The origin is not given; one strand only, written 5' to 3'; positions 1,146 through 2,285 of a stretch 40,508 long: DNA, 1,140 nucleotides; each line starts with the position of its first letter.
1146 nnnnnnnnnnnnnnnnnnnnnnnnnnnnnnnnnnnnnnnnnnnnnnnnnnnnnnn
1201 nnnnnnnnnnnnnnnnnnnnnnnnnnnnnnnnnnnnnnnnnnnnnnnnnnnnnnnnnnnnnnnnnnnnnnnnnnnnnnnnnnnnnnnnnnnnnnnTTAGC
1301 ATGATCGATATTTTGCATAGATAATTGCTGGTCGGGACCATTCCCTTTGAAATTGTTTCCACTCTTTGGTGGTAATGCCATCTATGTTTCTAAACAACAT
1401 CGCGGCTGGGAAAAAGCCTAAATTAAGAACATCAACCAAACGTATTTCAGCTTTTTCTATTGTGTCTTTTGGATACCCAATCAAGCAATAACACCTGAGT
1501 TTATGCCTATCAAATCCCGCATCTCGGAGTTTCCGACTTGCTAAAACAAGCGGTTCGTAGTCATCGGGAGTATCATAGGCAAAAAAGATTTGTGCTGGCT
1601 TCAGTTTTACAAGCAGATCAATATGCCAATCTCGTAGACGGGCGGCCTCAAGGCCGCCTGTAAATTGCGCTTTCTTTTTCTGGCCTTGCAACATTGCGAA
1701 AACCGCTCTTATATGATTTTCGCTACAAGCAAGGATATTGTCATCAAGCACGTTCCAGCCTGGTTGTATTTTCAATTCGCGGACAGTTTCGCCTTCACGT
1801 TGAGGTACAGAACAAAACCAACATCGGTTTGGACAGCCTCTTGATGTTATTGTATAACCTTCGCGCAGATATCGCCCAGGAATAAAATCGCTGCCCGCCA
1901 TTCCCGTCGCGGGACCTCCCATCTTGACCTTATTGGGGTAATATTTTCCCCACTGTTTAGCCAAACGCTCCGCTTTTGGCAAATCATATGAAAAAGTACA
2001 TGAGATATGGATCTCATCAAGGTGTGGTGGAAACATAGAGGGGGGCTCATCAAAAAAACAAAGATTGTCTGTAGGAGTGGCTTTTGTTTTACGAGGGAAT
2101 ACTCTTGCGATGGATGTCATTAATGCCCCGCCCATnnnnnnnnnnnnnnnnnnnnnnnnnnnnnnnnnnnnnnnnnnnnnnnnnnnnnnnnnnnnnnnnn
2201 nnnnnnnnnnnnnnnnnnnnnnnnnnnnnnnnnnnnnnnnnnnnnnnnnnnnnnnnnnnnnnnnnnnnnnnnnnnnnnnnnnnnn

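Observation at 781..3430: Late-operon terminal accessory block: secreted FG-GAP propeller, radical SAM and PP-loop enzyme, in the position of Mu mom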

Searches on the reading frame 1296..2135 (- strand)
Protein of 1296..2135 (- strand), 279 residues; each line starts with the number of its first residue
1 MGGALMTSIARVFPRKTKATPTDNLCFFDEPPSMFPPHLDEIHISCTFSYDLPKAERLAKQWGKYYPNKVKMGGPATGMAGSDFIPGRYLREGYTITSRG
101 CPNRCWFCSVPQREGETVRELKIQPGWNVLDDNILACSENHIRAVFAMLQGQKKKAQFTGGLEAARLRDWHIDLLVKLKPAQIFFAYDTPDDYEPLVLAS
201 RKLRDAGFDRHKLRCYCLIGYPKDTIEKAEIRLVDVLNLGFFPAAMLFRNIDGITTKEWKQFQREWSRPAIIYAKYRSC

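Call 5: search_protein_families(library=pfam, proteins=[window:1296-2135:-], max_evalue=0.01)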
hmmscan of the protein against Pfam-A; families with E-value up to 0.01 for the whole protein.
window:1296-2135:- (279 aa): 1 family
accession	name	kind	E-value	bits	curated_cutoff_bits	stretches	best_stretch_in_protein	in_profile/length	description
PF04055.27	Radical_SAM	-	5.8e-06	27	29.5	1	96-118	2-25/166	Radical SAM superfamily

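Call 6: search_protein_families(library=phrogs, proteins=[window:1296-2135:-], max_evalue=0.01)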
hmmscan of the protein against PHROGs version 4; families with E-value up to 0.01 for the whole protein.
window:1296-2135:- (279 aa): 1 family
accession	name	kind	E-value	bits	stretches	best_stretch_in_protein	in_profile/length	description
phrog_9298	-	other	2.4e-23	83.9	1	93-268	99-275/305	radical SAM domain protein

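Call 7: search_protein_families(library=ncbifam, proteins=[window:1296-2135:-], max_evalue=0.1)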
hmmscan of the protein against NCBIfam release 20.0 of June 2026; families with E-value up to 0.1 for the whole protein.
window:1296-2135:- (279 aa): 5 families
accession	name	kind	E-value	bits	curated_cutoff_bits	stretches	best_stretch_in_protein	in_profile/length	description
TIGR04072.2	rSAM_ladder_B12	equivalog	7.5e-05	21.5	360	1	97-146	185-231/443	lipid biosynthesis B12-binding/radical SAM protein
TIGR04014.1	B12_SAM_MJ_0865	equivalog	0.0021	16.9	360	1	94-122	162-190/434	methyl-coenzyme M reductase glutamine C-methyltransferase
TIGR04013.1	B12_SAM_MJ_1487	hypoth_equivalog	0.0073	15.2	251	1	98-120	157-179/382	TIGR04013 family B12-binding domain/radical SAM domain-containing protein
TIGR03471.1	HpnJ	equivalog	0.048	12.5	577.6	1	89-115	192-220/472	hopanoid biosynthesis associated radical SAM protein HpnJ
TIGR04479.1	bcpD_PhpK_rSAM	subfamily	0.049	12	600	1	95-117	244-266/504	PhpK family radical SAM P-methyltransferase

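Call 9: search_dna_similar(query=window:1296-2135:-, collection=phages, mode=protein, max_rows=25)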
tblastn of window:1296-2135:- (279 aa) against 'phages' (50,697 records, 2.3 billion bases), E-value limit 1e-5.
Records with a match: 7; places in all: 7; records where one place covers at least 80% of the query: 0.
Best place of each record, by identity: <60% 7.
By first word of the organism name: Clostridium 2; Bacteroides 2; Bacteriophage 1; Marinitoga 1; Dulem 1.
By host as written in the record: Clostridium tetani ATCC 453 2; - 2; Marinitoga camini 1197 1; Bacteroides intestinalis BG4 1; Propithecus coquereli 1.
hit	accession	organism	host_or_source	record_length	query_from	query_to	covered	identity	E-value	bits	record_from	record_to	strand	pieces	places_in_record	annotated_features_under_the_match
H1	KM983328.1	Clostridium phage phiCT453B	Clostridium tetani ATCC 453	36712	93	279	67%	30.1%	5e-11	69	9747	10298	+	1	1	putative radical SAM domain protein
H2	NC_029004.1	Clostridium phage phiCT453B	Clostridium tetani ATCC 453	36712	93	279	67%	30.1%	5e-11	69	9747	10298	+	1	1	radical SAM domain protein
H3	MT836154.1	Bacteriophage sp.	human fecal samples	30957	95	277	66%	27.7%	1e-10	68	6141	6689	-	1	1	record has no annotation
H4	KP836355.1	Marinitoga camini virus 1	Marinitoga camini 1197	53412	97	268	62%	28.9%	4e-10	66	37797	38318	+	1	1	hypothetical protein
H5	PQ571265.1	Bacteroides phage BI-TP1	Bacteroides intestinalis BG4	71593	93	273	65%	25.4%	5e-6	53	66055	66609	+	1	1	radical SAM domain protein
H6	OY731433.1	Bacteroides phage LoVEphage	-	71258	93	273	65%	24.9%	6e-6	53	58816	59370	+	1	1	radical SAM domain protein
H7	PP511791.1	Dulem virus 39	Propithecus coquereli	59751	93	248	56%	27.9%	1e-10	67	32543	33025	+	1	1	hypothetical protein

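Call 11: get_annotated_region(hit=H2, flank=5000)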
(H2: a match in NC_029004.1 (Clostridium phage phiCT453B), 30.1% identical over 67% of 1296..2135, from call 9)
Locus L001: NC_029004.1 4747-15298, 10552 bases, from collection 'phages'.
description: Clostridium phage phiCT453B, complete genome.
organism: Clostridium phage phiCT453B (NCBI taxid 1567013)
taxonomy: Viruses; Duplodnaviria; Heunggongvirae; Uroviricota; Caudoviricetes
host: Clostridium tetani ATCC 453; source: -; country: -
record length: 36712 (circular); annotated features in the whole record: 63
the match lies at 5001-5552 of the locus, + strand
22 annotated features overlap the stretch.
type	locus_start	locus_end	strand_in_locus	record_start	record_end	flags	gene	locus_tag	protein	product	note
CDS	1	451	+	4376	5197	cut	-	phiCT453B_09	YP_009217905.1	hypothetical protein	-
CDS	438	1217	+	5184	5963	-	-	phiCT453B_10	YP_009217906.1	exonuclease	-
CDS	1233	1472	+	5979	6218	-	-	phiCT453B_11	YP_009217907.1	hypothetical protein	hypothetical protein, containing PRK05932 domain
CDS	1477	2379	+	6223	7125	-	-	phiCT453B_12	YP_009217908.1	DnaD-like helicase loader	-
CDS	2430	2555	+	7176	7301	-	-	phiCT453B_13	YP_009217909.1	hypothetical protein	-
CDS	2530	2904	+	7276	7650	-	-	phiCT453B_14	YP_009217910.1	hypothetical protein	hypothetical protein, similar to CTC01078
CDS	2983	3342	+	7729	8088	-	-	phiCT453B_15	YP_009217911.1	hypothetical protein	predicted phage protein, similar to CTC02138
CDS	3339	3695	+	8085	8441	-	-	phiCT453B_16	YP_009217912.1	RusA-like Holliday junction resolvase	-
CDS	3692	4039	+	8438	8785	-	-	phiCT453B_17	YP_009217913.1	hypothetical protein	-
CDS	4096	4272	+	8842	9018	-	-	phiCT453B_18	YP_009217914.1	hypothetical protein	-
CDS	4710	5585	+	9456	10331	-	-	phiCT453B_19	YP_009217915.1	radical SAM domain protein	-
CDS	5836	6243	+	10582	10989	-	-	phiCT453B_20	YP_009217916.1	hypothetical protein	-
CDS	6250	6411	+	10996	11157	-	-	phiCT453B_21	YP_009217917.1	hypothetical protein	-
CDS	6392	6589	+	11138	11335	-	-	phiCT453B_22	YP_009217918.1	hypothetical protein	-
CDS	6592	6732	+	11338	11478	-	-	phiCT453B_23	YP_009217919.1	hypothetical protein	-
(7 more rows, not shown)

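Call 12: get_annotated_region(hit=H4, flank=5000)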
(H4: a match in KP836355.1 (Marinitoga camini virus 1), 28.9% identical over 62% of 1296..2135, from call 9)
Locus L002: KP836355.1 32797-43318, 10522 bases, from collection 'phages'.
description: Marinitoga camini virus 1, complete genome.
organism: Marinitoga camini virus 1 (NCBI taxid 1629954)
taxonomy: Viruses; Duplodnaviria; Heunggongvirae; Uroviricota; Caudoviricetes
host: Marinitoga camini 1197; source: -; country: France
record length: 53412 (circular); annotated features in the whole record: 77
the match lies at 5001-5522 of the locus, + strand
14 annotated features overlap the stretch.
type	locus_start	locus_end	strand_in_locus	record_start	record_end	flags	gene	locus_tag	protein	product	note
CDS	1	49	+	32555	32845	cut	-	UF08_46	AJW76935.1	hypothetical protein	-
CDS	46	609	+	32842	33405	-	-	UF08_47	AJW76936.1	hypothetical protein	-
CDS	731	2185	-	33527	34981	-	-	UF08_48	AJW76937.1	resolvase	-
CDS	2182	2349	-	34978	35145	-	-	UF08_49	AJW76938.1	hypothetical protein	-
CDS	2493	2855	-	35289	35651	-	-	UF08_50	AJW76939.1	hypothetical protein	-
CDS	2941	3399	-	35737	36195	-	-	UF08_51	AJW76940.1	hypothetical protein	-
CDS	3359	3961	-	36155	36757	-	-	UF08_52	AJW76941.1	hypothetical protein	-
CDS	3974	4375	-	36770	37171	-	-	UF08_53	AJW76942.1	hypothetical protein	-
CDS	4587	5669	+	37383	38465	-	-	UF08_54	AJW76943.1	hypothetical protein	-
CDS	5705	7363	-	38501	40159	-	-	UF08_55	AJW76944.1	bipolar DNA helicase HerA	-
CDS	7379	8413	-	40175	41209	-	-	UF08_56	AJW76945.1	single-stranded exonuclease associated with Rad50/Mre11 complex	-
CDS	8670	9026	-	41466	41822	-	-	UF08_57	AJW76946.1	hypothetical protein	-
CDS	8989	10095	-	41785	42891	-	-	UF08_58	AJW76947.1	hypothetical protein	-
CDS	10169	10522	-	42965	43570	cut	-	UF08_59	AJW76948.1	transcriptional regulator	-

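Call 13: get_annotated_region(hit=H5, flank=5000)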
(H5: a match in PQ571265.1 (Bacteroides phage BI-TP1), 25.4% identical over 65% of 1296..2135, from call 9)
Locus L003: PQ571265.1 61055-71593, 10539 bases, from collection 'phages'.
description: Bacteroides phage BI-TP1, complete genome.
organism: Bacteroides phage BI-TP1 (NCBI taxid 3385213)
taxonomy: Viruses
host: Bacteroides intestinalis BG4; source: antibiotic induction; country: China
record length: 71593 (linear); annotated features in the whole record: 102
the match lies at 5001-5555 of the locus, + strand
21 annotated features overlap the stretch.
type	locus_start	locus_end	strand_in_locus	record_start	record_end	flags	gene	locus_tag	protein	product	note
CDS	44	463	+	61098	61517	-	-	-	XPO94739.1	hypothetical protein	BI-TP1_gp82; BI-TP1_gp82; None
CDS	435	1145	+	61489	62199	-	-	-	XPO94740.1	TIGR02757 family protein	BI-TP1_gp83; BI-TP1_gp83; Annot2=(structure alignment-afuniprot50) AF-A0A379MPJ1-F1-model_v4 Protein of uncharacterized ...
CDS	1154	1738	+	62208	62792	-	-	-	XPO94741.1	hypothetical protein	BI-TP1_gp84; BI-TP1_gp84; None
CDS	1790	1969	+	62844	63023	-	-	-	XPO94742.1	hypothetical protein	BI-TP1_gp85; BI-TP1_gp85; None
CDS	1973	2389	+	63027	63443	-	-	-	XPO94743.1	ASCH domain-containing protein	BI-TP1_gp86; BI-TP1_gp86; Annot2=(structure alignment-afuniprot50) AF-A0A2T3KM13-F1-model_v4 RNA-binding ...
CDS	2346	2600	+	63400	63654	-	-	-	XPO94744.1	hypothetical protein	BI-TP1_gp87; BI-TP1_gp87; None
CDS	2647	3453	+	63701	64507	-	-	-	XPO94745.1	phosphoadenosine phosphosulfate reductase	BI-TP1_gp88; BI-TP1_gp88; Annot2=(structure alignment-afuniprot50) AF-A0A1Q6H486-F1-model_v4 Sulfate adenylate ...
CDS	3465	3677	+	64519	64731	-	-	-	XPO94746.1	hypothetical protein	BI-TP1_gp89; BI-TP1_gp89; None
CDS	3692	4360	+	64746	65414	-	-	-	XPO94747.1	methyltransferase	BI-TP1_gp90; BI-TP1_gp90; Annot2=(hmm profile search-phrog [Rank2]) phrog_67 DNA methyltransferase;Annot3=(structure ...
CDS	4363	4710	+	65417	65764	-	-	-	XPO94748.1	DUF551 domain-containing protein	BI-TP1_gp91; BI-TP1_gp91; None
CDS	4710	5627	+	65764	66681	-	-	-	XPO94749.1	radical SAM domain protein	BI-TP1_gp92; BI-TP1_gp92; Annot2=(structure alignment-afuniprot50) AF-A0A4Q5HEN9-F1-model_v4 Radical SAM ...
CDS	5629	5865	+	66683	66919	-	-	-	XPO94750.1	hypothetical protein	BI-TP1_gp93; BI-TP1_gp93; None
CDS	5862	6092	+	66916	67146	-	-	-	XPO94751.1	methyltransferase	BI-TP1_gp94; BI-TP1_gp94; Annot2=(hmm profile search-phrog [Rank2]) phrog_111 DNA methyltransferase;Annot3=(structure ...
CDS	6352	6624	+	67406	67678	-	-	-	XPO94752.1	hypothetical protein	BI-TP1_gp95; BI-TP1_gp95; None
CDS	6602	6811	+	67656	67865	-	-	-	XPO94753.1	hypothetical protein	BI-TP1_gp96; BI-TP1_gp96; None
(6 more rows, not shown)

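Call 15: find_homologous_proteins(query=window:1296-2135:-)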
Query window:1296-2135:- (279 aa): 7557 proteins with E <= 0.001 among 8000 candidates; the best 120 are listed.
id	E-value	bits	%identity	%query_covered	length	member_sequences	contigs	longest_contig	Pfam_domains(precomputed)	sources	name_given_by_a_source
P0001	9.6e-192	654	100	98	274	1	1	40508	PF04055.28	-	-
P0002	7.1e-120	418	67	96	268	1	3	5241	PF04055.28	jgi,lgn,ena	-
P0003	4.6e-119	415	66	96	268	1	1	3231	-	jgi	jgi:hypothetical protein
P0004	2.9e-115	403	65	95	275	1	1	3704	-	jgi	jgi:hypothetical protein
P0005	7.2e-115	401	61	97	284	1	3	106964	-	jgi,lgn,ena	jgi:hypothetical protein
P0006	4.4e-113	395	64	95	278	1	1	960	-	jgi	jgi:hypothetical protein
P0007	4.4e-113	395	64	96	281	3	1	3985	PF04055.28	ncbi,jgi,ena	ncbi:MAG: hypothetical protein WC214_08165 [Candidatus Omnitrophota bacterium]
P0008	2.9e-112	393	62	98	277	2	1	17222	PF04055.28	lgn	-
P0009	3.7e-112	392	65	95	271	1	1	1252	PF04055.28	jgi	-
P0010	4.1e-112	392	61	97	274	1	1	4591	PF04055.28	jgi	jgi:hypothetical protein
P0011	1.5e-111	390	62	96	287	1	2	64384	-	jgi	jgi:hypothetical protein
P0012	1.8e-111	390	63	97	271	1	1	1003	PF04055.28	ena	-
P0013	2.9e-111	389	63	96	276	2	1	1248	PF04055.28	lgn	-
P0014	3.0e-111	389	61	99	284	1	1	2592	PF04055.28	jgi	jgi:hypothetical protein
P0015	3.2e-111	389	65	96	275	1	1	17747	PF04055.28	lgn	-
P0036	3.6e-109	383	64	96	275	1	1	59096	PF04055.28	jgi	jgi:radical SAM superfamily enzyme YgiQ (UPF0313 family)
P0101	1.7e-106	374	60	97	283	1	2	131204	PF04055.28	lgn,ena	-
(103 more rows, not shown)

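Call 16: find_encoding_contigs(protein=P0005, flank=8000, max_places=2)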
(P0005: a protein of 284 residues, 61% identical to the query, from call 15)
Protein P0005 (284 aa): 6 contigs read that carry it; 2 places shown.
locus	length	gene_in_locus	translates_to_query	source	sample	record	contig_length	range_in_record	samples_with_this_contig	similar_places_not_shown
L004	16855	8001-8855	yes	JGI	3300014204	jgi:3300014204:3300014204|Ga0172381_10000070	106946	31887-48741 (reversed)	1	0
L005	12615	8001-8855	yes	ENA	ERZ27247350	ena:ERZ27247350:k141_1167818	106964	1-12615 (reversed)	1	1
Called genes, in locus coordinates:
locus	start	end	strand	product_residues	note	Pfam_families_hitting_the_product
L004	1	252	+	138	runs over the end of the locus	-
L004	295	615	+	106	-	-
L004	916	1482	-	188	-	-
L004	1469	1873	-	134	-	-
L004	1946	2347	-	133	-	PF27402:Y4mA_C (weak)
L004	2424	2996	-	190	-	PF04002:RadC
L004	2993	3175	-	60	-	-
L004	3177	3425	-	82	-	-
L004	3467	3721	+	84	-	-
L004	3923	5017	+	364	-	-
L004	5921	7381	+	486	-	PF00270:DEAD, PF04851:ResIII, PF00271:Helicase_C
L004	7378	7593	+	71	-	-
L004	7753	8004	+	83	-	PF13560:HTH_31 (weak), PF01381:HTH_3 (weak)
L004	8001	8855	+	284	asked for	-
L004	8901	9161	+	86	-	-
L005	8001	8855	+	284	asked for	-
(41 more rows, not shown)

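Call 17: find_encoding_contigs(protein=P0101, flank=8000, max_places=2)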
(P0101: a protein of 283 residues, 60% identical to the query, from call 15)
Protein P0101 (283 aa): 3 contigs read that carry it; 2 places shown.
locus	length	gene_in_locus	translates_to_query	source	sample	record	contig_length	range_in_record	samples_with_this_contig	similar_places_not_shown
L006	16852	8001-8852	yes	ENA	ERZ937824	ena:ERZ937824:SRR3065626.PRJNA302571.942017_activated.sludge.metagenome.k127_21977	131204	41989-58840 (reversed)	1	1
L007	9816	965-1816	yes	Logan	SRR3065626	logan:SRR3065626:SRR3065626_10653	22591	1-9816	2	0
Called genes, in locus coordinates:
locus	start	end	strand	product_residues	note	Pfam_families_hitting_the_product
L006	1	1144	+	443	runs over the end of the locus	PF00772:DnaB, PF06745:ATPase (faint), PF03796:DnaB_C, PF13481:AAA_25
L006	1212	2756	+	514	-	PF00145:DNA_methylase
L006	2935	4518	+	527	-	PF13708:DUF4942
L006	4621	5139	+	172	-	-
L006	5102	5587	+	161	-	-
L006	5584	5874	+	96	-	PF04448:DUF551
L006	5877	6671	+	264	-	PF06319:MmcB-like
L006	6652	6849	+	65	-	-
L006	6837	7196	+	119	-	-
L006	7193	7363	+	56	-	-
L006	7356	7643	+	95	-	-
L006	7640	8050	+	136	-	-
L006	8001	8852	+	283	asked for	PF04055:Radical_SAM (faint)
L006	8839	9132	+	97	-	-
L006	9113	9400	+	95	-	-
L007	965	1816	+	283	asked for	PF04055:Radical_SAM (faint)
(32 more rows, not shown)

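Call 18: find_encoding_contigs(protein=P0036, flank=8000, max_places=2)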
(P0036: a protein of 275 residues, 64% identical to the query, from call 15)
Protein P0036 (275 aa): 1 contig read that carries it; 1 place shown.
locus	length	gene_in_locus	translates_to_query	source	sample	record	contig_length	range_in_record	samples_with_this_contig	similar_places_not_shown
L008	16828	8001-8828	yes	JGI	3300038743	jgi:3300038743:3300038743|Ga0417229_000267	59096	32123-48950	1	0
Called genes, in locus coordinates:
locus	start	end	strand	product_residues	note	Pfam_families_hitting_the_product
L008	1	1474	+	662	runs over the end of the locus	PF00476:DNA_pol_A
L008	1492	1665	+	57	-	-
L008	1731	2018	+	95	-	-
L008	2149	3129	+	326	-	PF02899:Phage_int_SAM_1, PF13495:Phage_int_SAM_4, PF00589:Phage_integrase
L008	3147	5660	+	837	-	PF05272:VapE-like_dom, PF19263:DUF5906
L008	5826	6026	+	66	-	-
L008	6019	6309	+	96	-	-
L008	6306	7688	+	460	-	PF00176:SNF2-rel_dom, PF00270:DEAD (weak), PF00271:Helicase_C (weak)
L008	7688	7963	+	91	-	PF18909:dGTP_diPhyd_N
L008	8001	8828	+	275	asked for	PF04055:Radical_SAM (faint)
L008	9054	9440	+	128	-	PF05263:DUF722 (weak), PF08281:Sigma70_r4_2 (weak), PF04545:Sigma70_r4 (weak)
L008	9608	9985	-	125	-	PF15970:HicB-like_2, PF15919:HicB_lk_antitox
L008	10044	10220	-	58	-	PF07927:HicA_toxin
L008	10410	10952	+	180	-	-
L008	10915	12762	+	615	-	PF05876:GpA_ATPase, PF20454:GpA_nuclease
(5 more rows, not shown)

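Call 25: search_solved_structures(query=A1, max_evalue=1)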
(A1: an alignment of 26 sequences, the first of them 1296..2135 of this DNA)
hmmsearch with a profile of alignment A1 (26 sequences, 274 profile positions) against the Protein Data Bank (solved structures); distinct sequences matched with E-value up to 1: 5.
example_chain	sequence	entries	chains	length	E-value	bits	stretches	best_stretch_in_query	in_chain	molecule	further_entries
9ccb_A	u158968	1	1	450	0.043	16.3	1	85-114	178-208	Radical SAM core domain-containing protein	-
2qgq_A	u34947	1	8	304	0.12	14.8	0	85-118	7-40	Protein TM_1862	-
4jc0_A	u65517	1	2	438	0.25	13.8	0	84-118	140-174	Ribosomal protein S12 methylthiotransferase RimO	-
5ul2_A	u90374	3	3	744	0.32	13.4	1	88-186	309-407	OxsB protein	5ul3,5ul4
4b9p_A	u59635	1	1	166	0.5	12.8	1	29-107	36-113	TYPE 3A CELLULOSE-BINDING DOMAIN PROTEIN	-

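Call 33: predict_structure(alignment_id=A1)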
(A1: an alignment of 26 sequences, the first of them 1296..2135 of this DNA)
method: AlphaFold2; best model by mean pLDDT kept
length: 279 residues; sequences in the alignment: 26
mean_pLDDT: 81.8   pTM: 0.69
mean pLDDT of the five models: 81.8, 78.7, 76.9, 76.7, 74.4
residues with pLDDT >= 90: 116; 70-90: 102; 50-70: 35; < 50: 26
segments of 3 or more residues with pLDDT < 50: 1-4, 83-91, 101-111
pLDDT, mean of each block of 10 residues (from residue 1): 61 77 84 86 78 89 92 64 47 59 44 60 78 83 89 89 93 97 92 96 97 95 93 95 90 85 92 84
secondary structure, 60 per line:
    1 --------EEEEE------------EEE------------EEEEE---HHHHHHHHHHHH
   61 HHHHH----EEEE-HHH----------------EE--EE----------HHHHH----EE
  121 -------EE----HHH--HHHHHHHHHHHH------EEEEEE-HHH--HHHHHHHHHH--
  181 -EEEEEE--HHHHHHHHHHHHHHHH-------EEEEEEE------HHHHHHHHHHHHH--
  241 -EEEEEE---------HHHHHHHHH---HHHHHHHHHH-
elements in order: E9-13 E26-28 E41-45 H49-65 E70-73 H110-114 H139-150 E157-162 H169-178 E182-187 H190-205 E213-219 H226-238 E242-247 H257-265 H269-278

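Call 39: find_encoding_contigs(protein=P0002, flank=6000, max_places=3)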
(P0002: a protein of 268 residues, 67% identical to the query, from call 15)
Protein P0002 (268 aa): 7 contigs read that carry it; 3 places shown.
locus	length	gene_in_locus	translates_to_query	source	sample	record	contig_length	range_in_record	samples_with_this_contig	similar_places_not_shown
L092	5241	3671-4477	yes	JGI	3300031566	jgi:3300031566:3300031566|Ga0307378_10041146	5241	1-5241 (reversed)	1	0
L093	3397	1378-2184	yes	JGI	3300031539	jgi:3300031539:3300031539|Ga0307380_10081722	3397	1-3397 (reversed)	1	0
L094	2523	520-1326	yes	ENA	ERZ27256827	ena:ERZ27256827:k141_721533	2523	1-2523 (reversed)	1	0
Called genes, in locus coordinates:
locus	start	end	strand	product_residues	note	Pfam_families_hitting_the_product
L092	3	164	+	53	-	?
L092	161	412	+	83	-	-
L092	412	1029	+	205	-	-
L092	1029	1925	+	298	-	-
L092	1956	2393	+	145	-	PF13392:HNH_3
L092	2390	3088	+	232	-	-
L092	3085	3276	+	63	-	-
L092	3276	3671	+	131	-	-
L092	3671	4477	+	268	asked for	PF04055:Radical_SAM (faint)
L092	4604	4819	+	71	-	-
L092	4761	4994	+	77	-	-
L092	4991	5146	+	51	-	-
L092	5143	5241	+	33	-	?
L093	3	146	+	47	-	?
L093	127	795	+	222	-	PF07505:DUF5131 (weak)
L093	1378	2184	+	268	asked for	PF04055:Radical_SAM (faint)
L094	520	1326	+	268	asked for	PF04055:Radical_SAM (faint)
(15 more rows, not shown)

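Call 41: fold_search(model_id=the predicted structure, library=pdb)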
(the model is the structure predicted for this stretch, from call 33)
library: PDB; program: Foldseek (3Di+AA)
matches with E <= 10: 1194; with E <= 0.001: 2
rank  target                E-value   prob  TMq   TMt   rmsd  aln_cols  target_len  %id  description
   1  6fd2_A                4.6e-06  1.00  0.54  0.37   7.5       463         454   13  Radical SAM 1,2-diol dehydratase AprD4 in complex with its substrate paromamine (released 2018-01-17)
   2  6fd2_B                9.6e-06  1.00  0.52  0.35   7.7       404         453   13  Radical SAM 1,2-diol dehydratase AprD4 in complex with its substrate paromamine (released 2018-01-17)
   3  7kdx_A                2.1e-03  1.00  0.52  0.25   9.1       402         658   12  Crystal structure of Streptomyces tokunonesis TokK with hydroxycobalamin, 5'-deoxyadenosine, and methionine (released 2022-01-12)
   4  2qgq_B                1.1e-02  1.00  0.39  0.40   5.9       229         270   12  Crystal structure of TM_1862 from Thermotoga maritima. Northeast Structural Genomics Consortium target VR77 (released 2007-07-17)
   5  7kdy_B                1.1e-02  0.99  0.54  0.26   9.7       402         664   12  Crystal structure of Streptomyces tokunonesis TokK with hydroxycobalamin, 5'-deoxyadenosine, methionine, and (2R)-pant (released 2022-01-12)
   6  3kxl_A                2.3e-02  0.47  0.26  0.25  15.8       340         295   10  crystal structure of SsGBP mutation variant G235S (released 2010-05-26)
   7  7cj9_H                3.0e-02  0.35  0.19  0.18  12.9       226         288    9  Crystal structure of N-terminal His-tagged D-allulose 3-epimerase from Methylomonas sp. with additional C-terminal res (released 2021-04-21)
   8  6nlh_H                4.5e-02  0.47  0.25  0.28  12.9       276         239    6  Structure of human triose phosphate isomerase R189A (released 2019-06-19)
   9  8hzv_D                5.4e-02  0.21  0.21  0.14  14.9       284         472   12  The crystal structure of a Radical SAM Enzyme DesII (released 2024-07-10)
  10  6c2g_D                5.7e-02  0.18  0.19  0.21  12.5       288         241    8  Human triosephosphate isomerase mutant V231M (released 2018-03-21)
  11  8hzv_B                6.4e-02  0.21  0.21  0.15  14.8       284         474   12  The crystal structure of a Radical SAM Enzyme DesII (released 2024-07-10)
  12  7uek                  8.5e-02  0.69  0.34  0.40  11.4       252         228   11  Crystal structure of a de novo designed ovoid TIM barrel OT3 (released 2023-01-18)
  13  4uio                  9.6e-02  0.84  0.29  0.32   7.8       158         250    9  Structure of the Salmonella typhi Type I Dehydroquinase covalently inhibited by a 3-dehydroquinic acid derivative (released 2015-07-15)
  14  3kxk_A                1.0e-01  0.18  0.24  0.23  15.7       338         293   10  Crystal structure of SsGBP mutation variant G235P (released 2010-05-26)
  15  7cj9_A                1.1e-01  0.30  0.20  0.20  13.4       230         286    8  Crystal structure of N-terminal His-tagged D-allulose 3-epimerase from Methylomonas sp. with additional C-terminal res (released 2021-04-21)
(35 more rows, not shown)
